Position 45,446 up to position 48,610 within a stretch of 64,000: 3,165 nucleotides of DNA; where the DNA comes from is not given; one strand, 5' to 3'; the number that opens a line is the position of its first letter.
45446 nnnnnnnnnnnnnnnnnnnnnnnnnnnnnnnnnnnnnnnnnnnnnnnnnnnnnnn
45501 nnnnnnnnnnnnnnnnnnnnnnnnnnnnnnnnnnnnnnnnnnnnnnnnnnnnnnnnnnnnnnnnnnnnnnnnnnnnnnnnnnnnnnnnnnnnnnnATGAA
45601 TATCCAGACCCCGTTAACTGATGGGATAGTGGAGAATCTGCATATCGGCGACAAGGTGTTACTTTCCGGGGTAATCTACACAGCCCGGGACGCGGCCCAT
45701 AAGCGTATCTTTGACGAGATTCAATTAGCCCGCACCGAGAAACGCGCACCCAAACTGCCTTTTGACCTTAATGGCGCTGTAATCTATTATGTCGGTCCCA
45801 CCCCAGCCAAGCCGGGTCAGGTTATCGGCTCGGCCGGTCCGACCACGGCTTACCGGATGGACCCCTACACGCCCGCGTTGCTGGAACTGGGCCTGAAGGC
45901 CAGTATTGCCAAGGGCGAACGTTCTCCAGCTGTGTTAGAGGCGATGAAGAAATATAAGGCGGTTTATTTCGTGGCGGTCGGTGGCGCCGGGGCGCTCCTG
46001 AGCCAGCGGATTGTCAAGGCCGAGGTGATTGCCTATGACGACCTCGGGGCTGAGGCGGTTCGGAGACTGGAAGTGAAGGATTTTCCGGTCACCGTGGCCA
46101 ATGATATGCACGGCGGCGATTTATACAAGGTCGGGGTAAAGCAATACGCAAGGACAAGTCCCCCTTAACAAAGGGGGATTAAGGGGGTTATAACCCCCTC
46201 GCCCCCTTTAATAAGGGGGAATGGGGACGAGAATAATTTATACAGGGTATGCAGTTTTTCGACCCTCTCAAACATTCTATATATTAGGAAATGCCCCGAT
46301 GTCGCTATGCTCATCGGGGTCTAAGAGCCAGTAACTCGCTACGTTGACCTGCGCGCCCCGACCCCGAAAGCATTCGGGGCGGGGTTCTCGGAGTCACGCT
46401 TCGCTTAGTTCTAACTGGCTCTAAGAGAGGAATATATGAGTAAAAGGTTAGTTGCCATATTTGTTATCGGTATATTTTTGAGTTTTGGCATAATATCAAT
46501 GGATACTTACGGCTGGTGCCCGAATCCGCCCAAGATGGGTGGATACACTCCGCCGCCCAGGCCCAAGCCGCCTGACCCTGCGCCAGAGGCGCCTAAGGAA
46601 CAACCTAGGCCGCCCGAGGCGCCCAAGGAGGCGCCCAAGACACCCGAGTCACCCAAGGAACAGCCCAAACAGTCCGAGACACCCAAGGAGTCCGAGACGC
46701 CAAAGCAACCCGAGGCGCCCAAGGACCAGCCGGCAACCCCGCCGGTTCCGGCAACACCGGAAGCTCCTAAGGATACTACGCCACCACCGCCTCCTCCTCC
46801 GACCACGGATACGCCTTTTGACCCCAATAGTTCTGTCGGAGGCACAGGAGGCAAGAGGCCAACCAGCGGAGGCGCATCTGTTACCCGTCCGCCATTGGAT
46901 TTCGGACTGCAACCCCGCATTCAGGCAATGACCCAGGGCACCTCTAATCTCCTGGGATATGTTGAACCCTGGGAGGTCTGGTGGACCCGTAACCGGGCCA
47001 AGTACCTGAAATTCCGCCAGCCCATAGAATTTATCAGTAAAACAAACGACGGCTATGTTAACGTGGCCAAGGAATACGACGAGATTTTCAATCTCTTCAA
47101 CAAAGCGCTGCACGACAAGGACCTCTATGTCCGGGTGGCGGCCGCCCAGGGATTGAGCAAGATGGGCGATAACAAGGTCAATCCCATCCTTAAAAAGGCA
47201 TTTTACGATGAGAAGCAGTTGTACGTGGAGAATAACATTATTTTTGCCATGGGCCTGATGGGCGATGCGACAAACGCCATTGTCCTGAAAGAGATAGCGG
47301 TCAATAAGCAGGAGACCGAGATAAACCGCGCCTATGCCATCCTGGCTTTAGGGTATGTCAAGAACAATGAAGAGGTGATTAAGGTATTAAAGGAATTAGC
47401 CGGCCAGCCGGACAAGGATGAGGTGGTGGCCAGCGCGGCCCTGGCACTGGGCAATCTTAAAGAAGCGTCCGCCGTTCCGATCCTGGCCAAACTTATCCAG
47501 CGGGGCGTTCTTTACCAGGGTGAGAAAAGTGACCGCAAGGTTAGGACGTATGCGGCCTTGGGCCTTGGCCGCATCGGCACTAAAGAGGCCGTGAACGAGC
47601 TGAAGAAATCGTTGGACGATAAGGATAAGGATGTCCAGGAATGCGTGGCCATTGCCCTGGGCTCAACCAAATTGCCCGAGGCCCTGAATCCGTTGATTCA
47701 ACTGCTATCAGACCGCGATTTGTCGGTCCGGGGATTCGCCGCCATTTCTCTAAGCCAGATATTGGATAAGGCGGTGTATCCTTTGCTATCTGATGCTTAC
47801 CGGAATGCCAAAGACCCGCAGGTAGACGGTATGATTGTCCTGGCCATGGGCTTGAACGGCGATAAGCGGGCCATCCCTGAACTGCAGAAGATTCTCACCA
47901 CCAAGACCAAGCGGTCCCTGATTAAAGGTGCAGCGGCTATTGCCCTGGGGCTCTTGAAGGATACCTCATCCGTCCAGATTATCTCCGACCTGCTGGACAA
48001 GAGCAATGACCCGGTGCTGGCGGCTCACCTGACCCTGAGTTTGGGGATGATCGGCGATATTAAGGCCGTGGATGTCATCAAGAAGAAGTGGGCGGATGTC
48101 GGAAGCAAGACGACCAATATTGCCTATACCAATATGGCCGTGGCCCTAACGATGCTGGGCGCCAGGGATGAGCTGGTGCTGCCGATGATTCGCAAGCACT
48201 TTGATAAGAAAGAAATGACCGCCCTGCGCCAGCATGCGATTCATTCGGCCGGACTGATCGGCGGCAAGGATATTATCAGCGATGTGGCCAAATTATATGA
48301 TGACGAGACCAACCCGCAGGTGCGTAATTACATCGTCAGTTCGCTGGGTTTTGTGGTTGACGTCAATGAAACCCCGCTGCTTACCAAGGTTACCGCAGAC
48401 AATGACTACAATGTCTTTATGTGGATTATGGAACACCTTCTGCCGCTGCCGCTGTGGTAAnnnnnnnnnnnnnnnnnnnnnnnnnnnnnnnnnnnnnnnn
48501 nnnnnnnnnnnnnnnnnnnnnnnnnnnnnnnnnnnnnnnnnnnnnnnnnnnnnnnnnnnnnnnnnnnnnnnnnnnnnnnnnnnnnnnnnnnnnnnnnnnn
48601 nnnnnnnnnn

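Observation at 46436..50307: Secreted HEAT-repeat protein, small TM protein and membrane polyferredoxin as a possible extracytoplasmic redox module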

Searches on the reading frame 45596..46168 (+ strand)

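Call 3: search_protein_families(library=pfam, proteins=[window:45596-46168:+], max_evalue=0.01)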
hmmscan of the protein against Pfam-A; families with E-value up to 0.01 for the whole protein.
window:45596-46168:+ (190 aa): 1 family
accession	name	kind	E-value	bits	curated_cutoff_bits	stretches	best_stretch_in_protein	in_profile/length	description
PF05683.17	Fumerase_C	-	2.2e-55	187.6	22.2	1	2-178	30-203/205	Fumarase C-terminus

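Call 4: search_protein_families(library=ncbifam, proteins=[window:45596-46168:+], max_evalue=0.01)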
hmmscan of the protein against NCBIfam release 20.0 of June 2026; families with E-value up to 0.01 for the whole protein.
window:45596-46168:+ (190 aa): 8 families
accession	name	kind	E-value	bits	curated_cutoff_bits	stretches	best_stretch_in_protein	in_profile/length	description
NF005310.0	PRK06842.1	equivalog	3.1e-77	258.5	238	1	2-186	4-182/185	Fe-S-containing hydro-lyase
TIGR00723.1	ttdB_fumA_fumB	subfamily_domain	4.5e-48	163.4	145.15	1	12-178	3-168/169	FumA C-terminus/TtdB family hydratase beta subunit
NF006253.0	PRK08395.1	equivalog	8.1e-40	136.3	244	1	2-178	4-164/166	fumarate hydratase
NF004708.0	PRK06043.1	equivalog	2.7e-37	128.2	269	1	1-179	3-178/192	fumarate hydratase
NF011920.0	PRK15391.1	subfamily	1.4e-26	92.9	1094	1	18-182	380-541/548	class I fumarate hydratase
NF011919.0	PRK15390.1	equivalog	3.8e-26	91.4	1105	1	17-178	379-536/548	class I fumarate hydratase FumA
NF011921.0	PRK15392.1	equivalog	2.6e-25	89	1060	1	13-179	374-536/550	class I fumarate hydratase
NF006082.0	PRK08228.1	equivalog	1.2e-21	77.2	264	1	3-185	6-187/205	L(+)-tartrate dehydratase subunit beta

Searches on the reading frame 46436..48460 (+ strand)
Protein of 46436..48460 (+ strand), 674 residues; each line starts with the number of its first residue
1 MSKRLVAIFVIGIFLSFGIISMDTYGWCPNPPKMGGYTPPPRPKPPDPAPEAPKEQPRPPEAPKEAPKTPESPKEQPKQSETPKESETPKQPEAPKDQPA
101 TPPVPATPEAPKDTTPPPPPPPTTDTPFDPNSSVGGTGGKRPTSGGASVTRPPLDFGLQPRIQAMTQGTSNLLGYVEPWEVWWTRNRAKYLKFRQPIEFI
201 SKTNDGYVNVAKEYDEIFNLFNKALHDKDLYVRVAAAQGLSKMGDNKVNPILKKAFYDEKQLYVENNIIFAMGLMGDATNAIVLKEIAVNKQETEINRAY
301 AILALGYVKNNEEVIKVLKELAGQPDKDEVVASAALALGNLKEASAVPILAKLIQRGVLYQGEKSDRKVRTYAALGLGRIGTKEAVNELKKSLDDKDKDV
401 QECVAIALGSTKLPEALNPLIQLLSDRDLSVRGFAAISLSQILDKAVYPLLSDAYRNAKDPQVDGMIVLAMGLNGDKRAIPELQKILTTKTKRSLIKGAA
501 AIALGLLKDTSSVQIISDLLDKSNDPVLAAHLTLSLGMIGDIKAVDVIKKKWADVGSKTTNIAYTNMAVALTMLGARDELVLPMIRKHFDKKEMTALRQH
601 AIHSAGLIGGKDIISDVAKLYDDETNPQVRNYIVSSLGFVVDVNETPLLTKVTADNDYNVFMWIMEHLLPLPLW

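Call 3: search_protein_families(library=pfam, proteins=[window:46436-48460:+], max_evalue=0.01)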
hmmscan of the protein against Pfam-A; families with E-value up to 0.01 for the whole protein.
window:46436-48460:+ (674 aa): 12 families
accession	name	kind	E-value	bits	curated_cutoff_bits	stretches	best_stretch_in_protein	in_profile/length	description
PF13646.12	HEAT_2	-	1.4e-52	176.4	27.7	7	364-439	11-87/88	HEAT repeats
PF03130.22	HEAT_PBS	-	5.8e-25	85.4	20.9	1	369-395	1-27/27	PBS lyase HEAT-like repeat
PF02985.28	HEAT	-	2e-12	46.6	23.5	0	417-444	2-29/31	HEAT repeat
PF13513.12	HEAT_EZ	-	4.9e-12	46.5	27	0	413-442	26-55/55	HEAT-like repeat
PF12717.13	Cnd1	-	1.6e-08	35.2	26.4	1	206-259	11-62/162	non-SMC mitotic condensation complex subunit 1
PF10363.15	RTP1_C1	-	8.5e-05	23.1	25.9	1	210-254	34-78/112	Required for nuclear transport of RNA pol II C-terminus 1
PF11838.14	ERAP1_C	-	0.00013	22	38.2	0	547-642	106-213/318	ERAP1-like C-terminal domain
PF14668.11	RICTOR_V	-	0.00027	21.5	27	0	289-321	37-68/71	Rapamycin-insensitive companion of mTOR, domain 5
PF01602.26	Adaptin_N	-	0.00037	19.6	37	0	328-424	93-192/524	Adaptin N terminal region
PF01347.28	Vitellogenin_N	-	0.0011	18.1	24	0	289-376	471-555/590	Lipoprotein amino terminal region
PF25767.1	ARM_TBCD_2nd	-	0.0018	18.1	29.7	0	201-243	62-104/245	Tubulin-specific chaperone D-like, ARM repeats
PF00661.27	Matrix_Paramyxo_N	-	0.0093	16.1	27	0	287-342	35-89/175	Paramyxoviridae matrix protein N-terminal domain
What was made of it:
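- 46436..48460 (+): Gene for a 674-aa periplasm-directed HEAT-repeat protein, probably a lipoprotein or signal-anchored. HEAT_2 E 1.4e-52 (call 3).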

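Call 4: search_protein_families(library=ncbifam, proteins=[window:46436-48460:+], max_evalue=0.01)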
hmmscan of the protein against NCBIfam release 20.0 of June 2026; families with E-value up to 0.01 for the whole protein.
window:46436-48460:+ (674 aa): 10 families
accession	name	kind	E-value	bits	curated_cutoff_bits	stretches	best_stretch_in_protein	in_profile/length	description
NF045915.1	PhycobilmeDegNblB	equivalog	1.8e-25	89.7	300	3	408-554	59-203/214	phycobilisome degradation protein NblB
NF058502.1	phyc_lyase_CpcE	equivalog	3.3e-15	56.3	330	1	364-453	13-111/260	C-phycocyanin alpha-cysteine-84 phycocyanobilin lyase subunit CpcE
NF007244.0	PRK09687.1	equivalog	5.2e-14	52.2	275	1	311-497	89-273/285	putative lyase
NF058505.1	phyc_lyase_CpeY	equivalog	4.7e-10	38.6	600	0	366-409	352-395/419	C-phycoerythrin alpha-cysteine-82 phycoerythrobilin lyase CpeY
NF045662.1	DVU0298_fam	equivalog_domain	1e-08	35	75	0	337-397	131-189/213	DVU0298 family protein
TIGR02270.1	TIGR02270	subfamily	2.9e-08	33.2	206.8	1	273-528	49-283/410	TIGR02270 family protein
NF010374.0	PRK13800.1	equivalog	1.5e-07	30.1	1196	2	219-405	718-892/898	fumarate reductase/succinate dehydrogenase flavoprotein subunit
NF011407.0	PRK14833.1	equivalog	0.00049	19.8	325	1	251-354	75-179/233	di-trans,poly-cis-decaprenylcistransferase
NF006501.0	PRK08937.3-1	equivalog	0.0011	19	310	0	222-256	135-171/191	adenylosuccinate lyase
NF058515.1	phyc_lyase_CpcF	equivalog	0.0011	18.6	220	0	369-443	46-120/200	C-phycocyanin alpha-cysteine-84 phycocyanobilin lyase subunit CpcF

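Call 57: search_solved_structures(query=window:46436-48460:+, max_evalue=0.001)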
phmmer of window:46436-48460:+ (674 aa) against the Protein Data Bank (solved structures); distinct sequences matched with E-value up to 0.001: 22.
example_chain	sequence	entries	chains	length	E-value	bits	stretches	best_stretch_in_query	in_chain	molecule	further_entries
9sah_A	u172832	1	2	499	4.3e-43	151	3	366-505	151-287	E4-NB2 synthetic fusion protein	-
6fsq_A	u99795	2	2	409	4.7e-32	114.5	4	366-491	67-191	alphaRep A3_bGFPD | A3_bGFPD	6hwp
6ft5_A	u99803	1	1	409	6.9e-31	110.6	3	368-505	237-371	alphaRep A3_A3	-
4zv6_A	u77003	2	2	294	3.1e-26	95.2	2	367-487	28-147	AlphaRep-7 | alpha-Rep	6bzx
4xl5_C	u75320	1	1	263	4.1e-25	91.5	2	367-487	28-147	bGFP-A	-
3ltj_A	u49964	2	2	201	5.3e-21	78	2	365-491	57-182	AlphaRep-4 | bA3-2: binder of A3 protein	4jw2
3ltm_A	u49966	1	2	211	7.3e-21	77.5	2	366-491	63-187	Alpha-Rep4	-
6gwc_C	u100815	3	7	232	2e-19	72.7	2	366-451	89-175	iE5 ALPHAREP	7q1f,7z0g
7p0h_A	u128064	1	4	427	3.8e-19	71.8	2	365-446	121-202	Helicobacter pylori ComF fused to an artificial alphaREP crystallization helper (named B2)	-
8aw4_A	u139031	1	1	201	4e-16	61.8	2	366-447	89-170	ALPHAREP bB-E3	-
6veh_A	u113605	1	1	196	4.2e-16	61.8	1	369-507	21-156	HEAT repeat domain-containing protein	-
6gx7_E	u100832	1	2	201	7.9e-16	60.9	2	365-446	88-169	iiiA5 ALPHAREP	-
9rhz_A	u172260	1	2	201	9.4e-16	60.6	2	366-447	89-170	ALPHAREP bE5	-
8aw4_B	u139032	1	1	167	5.2e-14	54.9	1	365-452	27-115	ALPHAREP bGFPD-YY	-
6gwd_G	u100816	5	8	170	1.3e-13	53.6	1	367-489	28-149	iiH5 ALPHAREP | iih5 Alpha Repeating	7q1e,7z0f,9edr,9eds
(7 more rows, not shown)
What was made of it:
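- Closest known: PBS-lyase-type HEAT-repeat proteins. Same: The repeat type and length are the same (calls 3, 4, 57).
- Checked: It matches alphaRep, YibA and CpcE chains in the PDB (call 57).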

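Call 74: find_related_loci(query=A4, collection=metagenome_contigs, flank=6000)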
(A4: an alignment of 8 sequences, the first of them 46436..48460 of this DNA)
Query A4 (674 aa) in metagenome_contigs; peptide patterns used: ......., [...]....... (x = any residue, [..] = any of these).
95 stretches matched a pattern; 19 encode a relative of the query (tblastn E <= 1e-3); 17 distinct loci.
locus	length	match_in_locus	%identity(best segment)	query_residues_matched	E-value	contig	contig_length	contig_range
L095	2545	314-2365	77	1-674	0e+0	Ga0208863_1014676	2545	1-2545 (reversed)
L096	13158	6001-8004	76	1-674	0e+0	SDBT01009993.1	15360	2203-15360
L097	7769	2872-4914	78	1-667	0e+0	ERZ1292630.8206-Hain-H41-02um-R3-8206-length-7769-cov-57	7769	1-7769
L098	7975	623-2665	78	1-667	0e+0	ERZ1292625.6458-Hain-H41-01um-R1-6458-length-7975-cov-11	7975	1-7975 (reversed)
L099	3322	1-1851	78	62-674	0e+0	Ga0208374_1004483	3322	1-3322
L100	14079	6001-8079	64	19-667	0e+0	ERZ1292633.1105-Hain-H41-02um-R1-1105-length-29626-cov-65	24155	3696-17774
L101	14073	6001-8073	76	1-674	0e+0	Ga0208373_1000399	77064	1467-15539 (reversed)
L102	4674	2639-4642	52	1-674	0e+0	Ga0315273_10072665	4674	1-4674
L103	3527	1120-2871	40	93-674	4e-121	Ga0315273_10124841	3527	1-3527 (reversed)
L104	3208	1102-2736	42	151-674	6e-120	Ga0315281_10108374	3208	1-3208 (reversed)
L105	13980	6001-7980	35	4-674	4e-116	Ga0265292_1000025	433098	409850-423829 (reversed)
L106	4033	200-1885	40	108-674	3e-116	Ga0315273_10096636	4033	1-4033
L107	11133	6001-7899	38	5-674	1e-111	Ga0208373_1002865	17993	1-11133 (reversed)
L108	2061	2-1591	40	172-674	2e-114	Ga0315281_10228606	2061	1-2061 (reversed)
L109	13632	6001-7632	39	149-674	2e-110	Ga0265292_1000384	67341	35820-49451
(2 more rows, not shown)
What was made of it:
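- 46964..46984 (+): Invariant EPWEVWW motif preceding the HEAT array. It served as the scan pattern that recovered 17 metagenome loci (call 74).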
